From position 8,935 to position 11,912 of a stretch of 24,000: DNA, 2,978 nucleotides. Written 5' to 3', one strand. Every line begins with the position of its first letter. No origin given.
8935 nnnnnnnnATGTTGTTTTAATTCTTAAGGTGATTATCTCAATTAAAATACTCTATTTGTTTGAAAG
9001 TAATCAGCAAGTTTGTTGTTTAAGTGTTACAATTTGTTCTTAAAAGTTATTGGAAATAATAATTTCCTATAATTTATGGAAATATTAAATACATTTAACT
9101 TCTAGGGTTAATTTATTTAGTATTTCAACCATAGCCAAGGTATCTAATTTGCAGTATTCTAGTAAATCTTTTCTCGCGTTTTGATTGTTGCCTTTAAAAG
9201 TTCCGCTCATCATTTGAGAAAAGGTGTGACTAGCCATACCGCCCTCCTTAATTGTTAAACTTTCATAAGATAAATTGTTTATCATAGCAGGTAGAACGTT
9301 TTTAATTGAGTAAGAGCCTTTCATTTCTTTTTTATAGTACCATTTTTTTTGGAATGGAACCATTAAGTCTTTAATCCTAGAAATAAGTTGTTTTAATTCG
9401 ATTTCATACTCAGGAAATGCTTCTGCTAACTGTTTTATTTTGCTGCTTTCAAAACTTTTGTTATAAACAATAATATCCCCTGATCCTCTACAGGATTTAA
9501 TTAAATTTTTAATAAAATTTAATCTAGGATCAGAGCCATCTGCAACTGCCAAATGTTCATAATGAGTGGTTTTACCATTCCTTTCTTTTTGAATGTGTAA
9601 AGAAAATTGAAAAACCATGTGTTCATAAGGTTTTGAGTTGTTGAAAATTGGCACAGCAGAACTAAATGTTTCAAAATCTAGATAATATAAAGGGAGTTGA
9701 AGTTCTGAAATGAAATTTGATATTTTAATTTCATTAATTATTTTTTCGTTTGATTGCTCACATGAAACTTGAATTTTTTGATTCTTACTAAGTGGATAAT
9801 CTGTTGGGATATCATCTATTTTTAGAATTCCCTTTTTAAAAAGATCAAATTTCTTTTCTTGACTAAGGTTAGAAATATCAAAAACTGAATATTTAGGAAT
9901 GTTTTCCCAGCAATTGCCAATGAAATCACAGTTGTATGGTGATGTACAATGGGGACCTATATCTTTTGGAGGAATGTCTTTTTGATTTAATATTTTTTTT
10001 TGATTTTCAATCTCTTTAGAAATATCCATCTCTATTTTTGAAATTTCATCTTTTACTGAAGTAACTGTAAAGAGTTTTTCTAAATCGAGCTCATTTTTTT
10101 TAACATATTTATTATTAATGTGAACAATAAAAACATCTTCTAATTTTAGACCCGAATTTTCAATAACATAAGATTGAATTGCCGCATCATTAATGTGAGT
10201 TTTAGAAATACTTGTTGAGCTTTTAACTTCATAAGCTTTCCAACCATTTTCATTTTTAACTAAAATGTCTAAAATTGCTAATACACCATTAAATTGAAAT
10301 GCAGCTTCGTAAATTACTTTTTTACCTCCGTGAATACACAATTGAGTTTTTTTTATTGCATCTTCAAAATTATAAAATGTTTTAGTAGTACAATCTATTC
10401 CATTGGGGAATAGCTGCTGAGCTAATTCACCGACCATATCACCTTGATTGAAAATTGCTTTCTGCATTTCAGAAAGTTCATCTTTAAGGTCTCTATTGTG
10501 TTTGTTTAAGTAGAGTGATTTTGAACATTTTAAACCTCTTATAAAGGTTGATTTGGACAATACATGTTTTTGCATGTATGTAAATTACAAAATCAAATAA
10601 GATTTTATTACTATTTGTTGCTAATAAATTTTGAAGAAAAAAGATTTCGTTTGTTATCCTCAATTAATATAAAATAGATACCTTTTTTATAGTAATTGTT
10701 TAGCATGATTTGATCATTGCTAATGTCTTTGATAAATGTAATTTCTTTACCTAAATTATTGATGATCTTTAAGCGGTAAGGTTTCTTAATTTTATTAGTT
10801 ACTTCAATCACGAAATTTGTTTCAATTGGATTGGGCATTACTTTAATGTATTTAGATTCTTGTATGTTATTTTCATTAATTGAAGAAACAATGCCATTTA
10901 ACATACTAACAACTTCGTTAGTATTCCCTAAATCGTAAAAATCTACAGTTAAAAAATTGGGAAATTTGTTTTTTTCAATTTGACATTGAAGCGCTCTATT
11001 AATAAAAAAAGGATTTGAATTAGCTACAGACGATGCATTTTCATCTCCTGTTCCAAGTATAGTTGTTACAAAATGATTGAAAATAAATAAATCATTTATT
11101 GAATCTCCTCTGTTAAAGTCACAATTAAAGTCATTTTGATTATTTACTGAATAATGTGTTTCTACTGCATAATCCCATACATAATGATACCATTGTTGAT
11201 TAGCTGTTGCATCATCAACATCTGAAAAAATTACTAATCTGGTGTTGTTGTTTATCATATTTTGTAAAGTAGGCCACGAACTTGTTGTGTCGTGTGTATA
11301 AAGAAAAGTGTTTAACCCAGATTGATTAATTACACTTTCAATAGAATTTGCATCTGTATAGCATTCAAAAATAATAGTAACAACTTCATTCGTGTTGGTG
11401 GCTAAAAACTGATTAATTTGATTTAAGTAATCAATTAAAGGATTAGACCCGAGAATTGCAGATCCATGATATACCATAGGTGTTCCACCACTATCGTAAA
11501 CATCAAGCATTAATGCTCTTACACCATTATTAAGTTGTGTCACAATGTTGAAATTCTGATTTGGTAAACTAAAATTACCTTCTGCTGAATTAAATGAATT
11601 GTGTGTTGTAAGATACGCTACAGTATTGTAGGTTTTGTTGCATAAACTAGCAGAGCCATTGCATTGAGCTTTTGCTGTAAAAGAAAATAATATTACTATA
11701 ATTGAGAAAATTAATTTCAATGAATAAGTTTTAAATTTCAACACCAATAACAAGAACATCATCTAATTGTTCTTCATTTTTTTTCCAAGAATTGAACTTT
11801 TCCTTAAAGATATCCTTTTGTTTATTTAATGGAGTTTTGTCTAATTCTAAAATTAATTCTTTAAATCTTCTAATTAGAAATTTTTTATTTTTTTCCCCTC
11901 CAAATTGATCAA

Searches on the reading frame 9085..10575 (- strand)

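Call 3: search_protein_families(library=pfam, proteins=[window:9085-10575:-], max_evalue=0.01)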
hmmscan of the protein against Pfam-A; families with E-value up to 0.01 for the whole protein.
window:9085-10575:- (496 aa): 3 families
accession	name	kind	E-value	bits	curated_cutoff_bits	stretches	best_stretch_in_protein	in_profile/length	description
PF11074.14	DUF2779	-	1.4e-45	155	23.3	1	297-423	1-126/126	Domain of unknown function(DUF2779)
PF13482.12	RNase_H_2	-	0.00033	21.1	22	1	320-489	16-164/165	RNase_H superfamily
PF01930.23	Cas_Cas4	-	0.00073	20.1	22.7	1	102-184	56-137/160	Domain of unknown function DUF83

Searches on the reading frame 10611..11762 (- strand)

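Call 26: search_protein_families(library=pfam, proteins=[window:10611-11762:-], max_evalue=0.001)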
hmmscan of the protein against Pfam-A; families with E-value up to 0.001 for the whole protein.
window:10611-11762:- (383 aa): 2 families
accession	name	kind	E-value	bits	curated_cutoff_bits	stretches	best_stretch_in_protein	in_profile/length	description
PF00388.25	PI-PLC-X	-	1.9e-08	34.5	23.1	1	64-167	23-132/144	Phosphatidylinositol-specific phospholipase C, X domain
PF18962.6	Por_Secre_tail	-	1.8e-06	28.5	27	1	309-380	2-74/75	Secretion system C-terminal sorting domain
